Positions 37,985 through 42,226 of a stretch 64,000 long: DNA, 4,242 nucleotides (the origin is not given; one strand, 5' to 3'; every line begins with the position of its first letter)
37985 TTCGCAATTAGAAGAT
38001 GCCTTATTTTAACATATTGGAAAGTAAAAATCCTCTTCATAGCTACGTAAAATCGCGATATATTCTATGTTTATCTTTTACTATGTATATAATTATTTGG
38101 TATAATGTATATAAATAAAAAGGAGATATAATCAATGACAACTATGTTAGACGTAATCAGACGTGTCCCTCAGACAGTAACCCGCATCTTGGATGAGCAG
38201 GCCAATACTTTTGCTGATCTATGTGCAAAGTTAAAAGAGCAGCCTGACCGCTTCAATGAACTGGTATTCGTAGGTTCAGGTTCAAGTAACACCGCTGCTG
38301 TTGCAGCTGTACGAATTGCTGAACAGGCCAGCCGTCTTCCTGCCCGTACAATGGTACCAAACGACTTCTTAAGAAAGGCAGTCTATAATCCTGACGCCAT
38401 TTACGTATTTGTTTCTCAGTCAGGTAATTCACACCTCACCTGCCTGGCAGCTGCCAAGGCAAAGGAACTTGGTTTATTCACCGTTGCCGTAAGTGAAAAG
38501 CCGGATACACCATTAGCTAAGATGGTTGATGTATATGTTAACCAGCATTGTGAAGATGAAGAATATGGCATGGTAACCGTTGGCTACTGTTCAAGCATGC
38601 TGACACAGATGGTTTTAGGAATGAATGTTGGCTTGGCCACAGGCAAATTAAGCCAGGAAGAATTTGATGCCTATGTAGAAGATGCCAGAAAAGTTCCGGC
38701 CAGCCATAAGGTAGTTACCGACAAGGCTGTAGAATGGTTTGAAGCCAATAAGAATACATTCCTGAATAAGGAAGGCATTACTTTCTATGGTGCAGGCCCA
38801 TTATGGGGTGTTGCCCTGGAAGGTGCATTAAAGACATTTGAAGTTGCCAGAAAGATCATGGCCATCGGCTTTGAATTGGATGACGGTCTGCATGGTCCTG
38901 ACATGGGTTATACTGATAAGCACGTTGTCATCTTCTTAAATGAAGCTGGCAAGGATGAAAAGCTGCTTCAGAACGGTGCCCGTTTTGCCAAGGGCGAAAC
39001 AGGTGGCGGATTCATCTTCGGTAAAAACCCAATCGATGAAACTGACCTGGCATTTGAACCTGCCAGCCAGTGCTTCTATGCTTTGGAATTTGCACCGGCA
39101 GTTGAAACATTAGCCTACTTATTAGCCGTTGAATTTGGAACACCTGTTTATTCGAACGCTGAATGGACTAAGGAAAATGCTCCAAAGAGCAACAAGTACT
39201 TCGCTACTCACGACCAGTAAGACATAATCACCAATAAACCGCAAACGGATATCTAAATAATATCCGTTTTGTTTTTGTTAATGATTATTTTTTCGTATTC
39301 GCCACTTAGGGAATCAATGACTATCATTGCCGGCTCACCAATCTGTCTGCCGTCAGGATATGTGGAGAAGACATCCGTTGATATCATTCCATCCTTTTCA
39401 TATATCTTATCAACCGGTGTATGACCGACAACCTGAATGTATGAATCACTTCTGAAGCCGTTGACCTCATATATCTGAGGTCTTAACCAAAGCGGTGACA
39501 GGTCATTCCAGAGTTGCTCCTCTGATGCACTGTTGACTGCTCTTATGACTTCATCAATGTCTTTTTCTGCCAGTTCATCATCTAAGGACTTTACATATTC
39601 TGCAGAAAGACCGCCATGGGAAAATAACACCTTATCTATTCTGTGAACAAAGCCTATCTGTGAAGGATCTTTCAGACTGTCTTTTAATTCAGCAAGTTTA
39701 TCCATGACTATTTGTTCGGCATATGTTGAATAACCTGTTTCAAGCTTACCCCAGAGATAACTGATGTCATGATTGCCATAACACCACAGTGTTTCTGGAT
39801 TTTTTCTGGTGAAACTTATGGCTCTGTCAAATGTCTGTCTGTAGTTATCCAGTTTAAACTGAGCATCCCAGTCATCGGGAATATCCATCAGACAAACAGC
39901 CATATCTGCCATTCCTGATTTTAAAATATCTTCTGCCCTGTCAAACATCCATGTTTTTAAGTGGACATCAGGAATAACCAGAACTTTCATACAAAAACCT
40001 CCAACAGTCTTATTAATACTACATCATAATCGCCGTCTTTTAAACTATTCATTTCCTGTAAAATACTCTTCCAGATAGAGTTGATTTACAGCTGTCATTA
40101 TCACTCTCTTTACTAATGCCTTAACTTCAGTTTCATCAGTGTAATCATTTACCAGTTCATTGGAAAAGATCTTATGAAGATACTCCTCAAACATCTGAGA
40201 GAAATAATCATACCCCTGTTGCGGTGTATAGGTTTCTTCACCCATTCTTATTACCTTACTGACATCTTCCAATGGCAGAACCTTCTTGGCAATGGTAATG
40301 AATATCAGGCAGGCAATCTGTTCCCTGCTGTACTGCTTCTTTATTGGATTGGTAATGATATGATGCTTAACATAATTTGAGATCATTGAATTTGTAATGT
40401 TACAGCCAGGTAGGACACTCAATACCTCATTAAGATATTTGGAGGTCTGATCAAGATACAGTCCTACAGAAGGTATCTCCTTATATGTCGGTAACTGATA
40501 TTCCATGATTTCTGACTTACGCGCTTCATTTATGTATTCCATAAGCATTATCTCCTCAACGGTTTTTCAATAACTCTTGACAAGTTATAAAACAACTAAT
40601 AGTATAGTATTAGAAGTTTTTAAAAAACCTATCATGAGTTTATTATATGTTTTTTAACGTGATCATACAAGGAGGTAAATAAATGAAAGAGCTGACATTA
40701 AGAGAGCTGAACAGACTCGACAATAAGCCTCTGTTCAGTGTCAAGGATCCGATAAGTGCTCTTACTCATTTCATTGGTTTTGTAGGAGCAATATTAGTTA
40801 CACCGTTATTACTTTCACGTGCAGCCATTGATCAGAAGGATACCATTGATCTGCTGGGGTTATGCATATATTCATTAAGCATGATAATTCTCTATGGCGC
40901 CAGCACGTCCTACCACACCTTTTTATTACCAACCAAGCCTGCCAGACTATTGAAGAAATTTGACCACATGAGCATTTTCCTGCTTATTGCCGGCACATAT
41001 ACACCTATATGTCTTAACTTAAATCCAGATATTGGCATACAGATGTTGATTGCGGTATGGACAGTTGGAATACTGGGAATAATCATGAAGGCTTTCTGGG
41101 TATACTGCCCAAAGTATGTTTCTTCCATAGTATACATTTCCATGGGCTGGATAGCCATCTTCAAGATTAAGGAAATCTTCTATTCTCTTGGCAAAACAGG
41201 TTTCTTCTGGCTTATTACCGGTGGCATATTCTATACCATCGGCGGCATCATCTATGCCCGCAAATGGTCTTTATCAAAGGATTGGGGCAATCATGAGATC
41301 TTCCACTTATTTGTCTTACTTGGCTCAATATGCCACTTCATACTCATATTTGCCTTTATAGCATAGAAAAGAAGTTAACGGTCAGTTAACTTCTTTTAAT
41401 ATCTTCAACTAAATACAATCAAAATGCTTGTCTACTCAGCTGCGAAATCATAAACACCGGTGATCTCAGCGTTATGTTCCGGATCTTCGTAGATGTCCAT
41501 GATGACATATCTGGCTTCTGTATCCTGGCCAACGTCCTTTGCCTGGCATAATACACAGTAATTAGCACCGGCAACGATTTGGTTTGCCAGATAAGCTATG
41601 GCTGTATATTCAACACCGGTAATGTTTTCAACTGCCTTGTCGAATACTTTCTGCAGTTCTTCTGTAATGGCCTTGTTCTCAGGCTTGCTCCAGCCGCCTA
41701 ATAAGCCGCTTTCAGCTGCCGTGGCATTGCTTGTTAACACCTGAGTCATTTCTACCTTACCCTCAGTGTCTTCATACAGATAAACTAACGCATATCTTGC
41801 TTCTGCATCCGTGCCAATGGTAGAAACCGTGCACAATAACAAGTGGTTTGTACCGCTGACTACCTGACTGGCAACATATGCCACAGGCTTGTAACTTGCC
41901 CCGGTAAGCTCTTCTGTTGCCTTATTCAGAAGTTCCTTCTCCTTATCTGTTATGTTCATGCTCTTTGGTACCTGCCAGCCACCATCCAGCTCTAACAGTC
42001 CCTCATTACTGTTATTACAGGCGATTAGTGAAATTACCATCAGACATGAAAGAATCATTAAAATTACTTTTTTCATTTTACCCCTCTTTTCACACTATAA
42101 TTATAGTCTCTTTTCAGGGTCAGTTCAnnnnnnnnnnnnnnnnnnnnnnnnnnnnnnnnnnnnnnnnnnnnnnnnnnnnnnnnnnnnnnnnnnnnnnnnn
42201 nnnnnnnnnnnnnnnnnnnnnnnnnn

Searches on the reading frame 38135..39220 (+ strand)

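Call 10: search_protein_families(library=pfam, proteins=[window:38135-39220:+], max_evalue=0.001)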
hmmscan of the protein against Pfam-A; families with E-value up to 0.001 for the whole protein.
window:38135-39220:+ (361 aa): 1 family
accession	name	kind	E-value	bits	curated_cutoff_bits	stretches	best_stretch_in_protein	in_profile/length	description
PF01380.27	SIS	-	7.4e-12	45.6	25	1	42-163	7-126/131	SIS domain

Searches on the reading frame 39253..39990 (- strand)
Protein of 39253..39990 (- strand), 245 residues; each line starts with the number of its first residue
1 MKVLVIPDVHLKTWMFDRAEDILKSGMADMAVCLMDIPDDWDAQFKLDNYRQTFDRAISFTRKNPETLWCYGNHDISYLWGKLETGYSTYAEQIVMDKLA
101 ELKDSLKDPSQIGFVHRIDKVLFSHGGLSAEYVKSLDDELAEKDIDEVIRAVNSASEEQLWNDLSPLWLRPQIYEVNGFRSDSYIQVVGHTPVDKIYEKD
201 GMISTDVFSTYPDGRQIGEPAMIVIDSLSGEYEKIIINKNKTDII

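Call 10: search_protein_families(library=pfam, proteins=[window:39253-39990:-], max_evalue=0.001)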
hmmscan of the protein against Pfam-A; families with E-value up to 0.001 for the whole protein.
window:39253-39990:- (245 aa): 2 families
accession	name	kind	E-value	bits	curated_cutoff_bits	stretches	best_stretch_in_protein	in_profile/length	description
PF00149.33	Metallophos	-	4.2e-09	37.6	21.5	1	1-196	1-162/191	Calcineurin-like phosphoesterase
PF12850.12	Metallophos_2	-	0.00013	22.5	27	1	1-141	1-101/154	Calcineurin-like phosphoesterase superfamily domain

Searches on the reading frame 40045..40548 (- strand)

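Call 10: search_protein_families(library=pfam, proteins=[window:40045-40548:-], max_evalue=0.001)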
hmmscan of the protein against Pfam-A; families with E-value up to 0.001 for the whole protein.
window:40045-40548:- (167 aa): 1 family
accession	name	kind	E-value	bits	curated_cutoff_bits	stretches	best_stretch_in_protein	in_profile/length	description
PF08876.17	DUF1836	-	1.8e-25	89.5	27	1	21-115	2-104/105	Domain of unknown function (DUF1836)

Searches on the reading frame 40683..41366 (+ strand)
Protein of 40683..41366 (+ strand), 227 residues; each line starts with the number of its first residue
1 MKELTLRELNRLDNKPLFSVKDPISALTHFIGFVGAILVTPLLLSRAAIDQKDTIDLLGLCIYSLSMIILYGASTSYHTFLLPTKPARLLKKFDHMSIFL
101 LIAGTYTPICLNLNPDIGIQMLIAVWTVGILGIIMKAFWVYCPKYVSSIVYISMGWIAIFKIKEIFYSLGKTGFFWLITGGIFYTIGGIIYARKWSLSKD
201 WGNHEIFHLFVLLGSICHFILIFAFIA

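Call 10: search_protein_families(library=pfam, proteins=[window:40683-41366:+], max_evalue=0.001)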
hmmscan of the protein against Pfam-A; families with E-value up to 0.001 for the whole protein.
window:40683-41366:+ (227 aa): 1 family
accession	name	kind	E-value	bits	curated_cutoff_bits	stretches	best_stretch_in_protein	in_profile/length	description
PF03006.26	HlyIII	-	2.8e-45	155.1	26.2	1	21-219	5-224/224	Haemolysin-III related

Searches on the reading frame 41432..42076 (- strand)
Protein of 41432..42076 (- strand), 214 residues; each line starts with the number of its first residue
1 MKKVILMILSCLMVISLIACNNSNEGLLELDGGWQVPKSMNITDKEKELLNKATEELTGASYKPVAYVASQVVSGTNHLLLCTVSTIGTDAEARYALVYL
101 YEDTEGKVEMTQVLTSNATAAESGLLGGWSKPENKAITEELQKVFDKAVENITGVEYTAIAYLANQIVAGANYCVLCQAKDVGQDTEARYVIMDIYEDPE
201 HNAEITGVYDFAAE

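Call 10: search_protein_families(library=pfam, proteins=[window:41432-42076:-], max_evalue=0.001)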
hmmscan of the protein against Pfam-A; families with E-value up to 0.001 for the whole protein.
window:41432-42076:- (214 aa): 0 families

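Call 47: search_protein_families(library=pfam, proteins=[window:41432-42076:-], max_evalue=0.1)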
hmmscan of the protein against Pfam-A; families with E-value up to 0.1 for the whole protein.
window:41432-42076:- (214 aa): 1 family
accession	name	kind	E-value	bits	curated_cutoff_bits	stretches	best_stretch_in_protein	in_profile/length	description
PF16845.11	SQAPI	-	0.011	16.5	31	0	157-187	30-60/83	Aspartic acid proteinase inhibitor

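Call 63: search_protein_families(library=ncbifam, proteins=[window:41432-42076:-], max_evalue=0.00001)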
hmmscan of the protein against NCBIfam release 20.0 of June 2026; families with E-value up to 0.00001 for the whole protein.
window:41432-42076:- (214 aa): 0 families
